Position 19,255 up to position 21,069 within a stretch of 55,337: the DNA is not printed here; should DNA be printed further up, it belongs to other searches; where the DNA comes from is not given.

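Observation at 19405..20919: Intein inserted exactly after the catalytic GGQ of release factor aRF1, carrying an extra HTH domain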

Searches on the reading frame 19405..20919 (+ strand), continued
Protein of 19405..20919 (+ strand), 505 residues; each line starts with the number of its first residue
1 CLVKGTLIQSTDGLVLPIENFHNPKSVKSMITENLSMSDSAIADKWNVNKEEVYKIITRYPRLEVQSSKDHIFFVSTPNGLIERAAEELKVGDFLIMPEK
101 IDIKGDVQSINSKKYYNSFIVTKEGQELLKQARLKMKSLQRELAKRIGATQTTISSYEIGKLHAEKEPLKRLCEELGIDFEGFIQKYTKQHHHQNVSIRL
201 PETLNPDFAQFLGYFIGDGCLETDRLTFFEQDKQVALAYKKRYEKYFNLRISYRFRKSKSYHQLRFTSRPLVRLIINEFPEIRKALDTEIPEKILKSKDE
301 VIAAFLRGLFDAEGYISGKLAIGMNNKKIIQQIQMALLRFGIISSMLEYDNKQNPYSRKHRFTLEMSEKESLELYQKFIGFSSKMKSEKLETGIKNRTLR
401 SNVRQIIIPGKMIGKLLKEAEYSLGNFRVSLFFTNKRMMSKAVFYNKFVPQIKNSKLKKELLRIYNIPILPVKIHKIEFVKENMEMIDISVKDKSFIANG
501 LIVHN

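Call 32: search_solved_structures(query=window:19405-20919:+, max_evalue=0.01, show_alignments=1)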
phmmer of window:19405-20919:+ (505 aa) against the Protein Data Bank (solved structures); distinct sequences matched with E-value up to 0.01: 6.
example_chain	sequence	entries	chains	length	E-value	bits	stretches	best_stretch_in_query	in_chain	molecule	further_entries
1dq3_A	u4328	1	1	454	8.5e-13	51.6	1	243-396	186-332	ENDONUCLEASE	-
7qsu_A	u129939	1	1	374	4.4e-12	49.2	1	158-348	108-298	V-ATPase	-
7qss_A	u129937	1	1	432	1.7e-11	47.3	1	158-351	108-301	V-type ATP synthase alpha chain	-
7qst_A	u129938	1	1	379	3.6e-06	29.7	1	195-311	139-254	V-type ATP synthase subunit A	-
8tac_A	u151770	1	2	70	0.0017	20.9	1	125-178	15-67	DBP48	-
2jmz_A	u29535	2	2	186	0.006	19.1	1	27-106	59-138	Hypothetical protein MJ0781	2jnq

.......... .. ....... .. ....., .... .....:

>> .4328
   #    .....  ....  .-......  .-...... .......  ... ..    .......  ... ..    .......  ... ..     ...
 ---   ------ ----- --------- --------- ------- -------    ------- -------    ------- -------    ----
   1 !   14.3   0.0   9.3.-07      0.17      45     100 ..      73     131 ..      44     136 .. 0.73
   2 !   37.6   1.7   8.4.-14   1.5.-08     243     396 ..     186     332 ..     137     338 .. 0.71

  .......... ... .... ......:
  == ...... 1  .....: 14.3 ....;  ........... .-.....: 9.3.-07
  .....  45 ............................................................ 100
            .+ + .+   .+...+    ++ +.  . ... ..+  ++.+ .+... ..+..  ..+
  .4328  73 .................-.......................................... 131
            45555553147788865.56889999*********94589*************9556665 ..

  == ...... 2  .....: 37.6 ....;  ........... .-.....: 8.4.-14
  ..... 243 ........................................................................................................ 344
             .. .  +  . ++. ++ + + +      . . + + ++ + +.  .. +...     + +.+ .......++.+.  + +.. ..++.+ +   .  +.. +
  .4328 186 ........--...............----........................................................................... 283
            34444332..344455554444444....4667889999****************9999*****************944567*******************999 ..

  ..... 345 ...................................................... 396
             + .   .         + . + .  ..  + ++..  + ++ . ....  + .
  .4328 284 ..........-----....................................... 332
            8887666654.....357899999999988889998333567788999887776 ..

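Call 42: list_cluster_members(proteins=[P0122, P0125, P0128, P0132, P0134, P0147, P0153, P0158, P0173, P0250])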
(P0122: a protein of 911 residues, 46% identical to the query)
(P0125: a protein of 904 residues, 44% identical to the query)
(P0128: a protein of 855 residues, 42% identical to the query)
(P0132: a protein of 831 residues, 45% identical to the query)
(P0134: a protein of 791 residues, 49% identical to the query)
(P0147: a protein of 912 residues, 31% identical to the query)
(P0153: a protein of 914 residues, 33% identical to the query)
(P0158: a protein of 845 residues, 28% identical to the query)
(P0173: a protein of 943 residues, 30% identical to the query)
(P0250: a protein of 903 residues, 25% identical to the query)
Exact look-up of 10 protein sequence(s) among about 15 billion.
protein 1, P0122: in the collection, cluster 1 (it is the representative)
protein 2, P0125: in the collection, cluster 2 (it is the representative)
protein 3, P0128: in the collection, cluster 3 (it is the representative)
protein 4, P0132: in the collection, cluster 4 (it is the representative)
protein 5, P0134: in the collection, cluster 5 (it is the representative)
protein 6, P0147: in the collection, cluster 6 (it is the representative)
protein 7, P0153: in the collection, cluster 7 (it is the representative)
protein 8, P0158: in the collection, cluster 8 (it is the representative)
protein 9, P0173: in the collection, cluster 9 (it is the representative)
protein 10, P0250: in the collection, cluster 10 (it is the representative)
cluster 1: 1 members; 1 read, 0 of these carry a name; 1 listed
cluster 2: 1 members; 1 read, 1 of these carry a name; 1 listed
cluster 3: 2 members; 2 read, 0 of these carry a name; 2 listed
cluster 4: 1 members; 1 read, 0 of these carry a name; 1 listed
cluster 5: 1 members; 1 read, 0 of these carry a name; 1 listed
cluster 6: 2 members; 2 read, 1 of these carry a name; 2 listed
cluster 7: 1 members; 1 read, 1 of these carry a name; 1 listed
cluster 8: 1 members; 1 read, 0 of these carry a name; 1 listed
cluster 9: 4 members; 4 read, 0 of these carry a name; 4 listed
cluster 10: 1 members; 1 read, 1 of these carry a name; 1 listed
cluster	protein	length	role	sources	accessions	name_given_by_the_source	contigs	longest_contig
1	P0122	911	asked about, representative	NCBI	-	-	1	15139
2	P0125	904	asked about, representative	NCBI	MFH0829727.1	MAG: LAGLIDADG family homing endonuclease [Candidatus Aenigmatarchaeota archaeon]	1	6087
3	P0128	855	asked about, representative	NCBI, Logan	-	-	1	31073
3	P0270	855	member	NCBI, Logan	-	-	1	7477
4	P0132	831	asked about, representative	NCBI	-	-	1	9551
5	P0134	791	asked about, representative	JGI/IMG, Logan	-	-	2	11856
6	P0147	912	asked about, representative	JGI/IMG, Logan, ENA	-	peptide subunit release factor 1 (eRF1)/intein/homing endonuclease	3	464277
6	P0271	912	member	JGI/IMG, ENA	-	-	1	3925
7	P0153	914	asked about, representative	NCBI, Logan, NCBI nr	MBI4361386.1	helix-turn-helix domain-containing protein [Candidatus Micrarchaeota archaeon]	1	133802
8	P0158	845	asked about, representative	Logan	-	-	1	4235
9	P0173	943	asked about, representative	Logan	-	-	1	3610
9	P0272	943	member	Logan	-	-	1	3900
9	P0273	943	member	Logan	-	-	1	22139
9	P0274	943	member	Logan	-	-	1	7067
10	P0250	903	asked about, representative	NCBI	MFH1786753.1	MAG: LAGLIDADG family homing endonuclease [archaeon]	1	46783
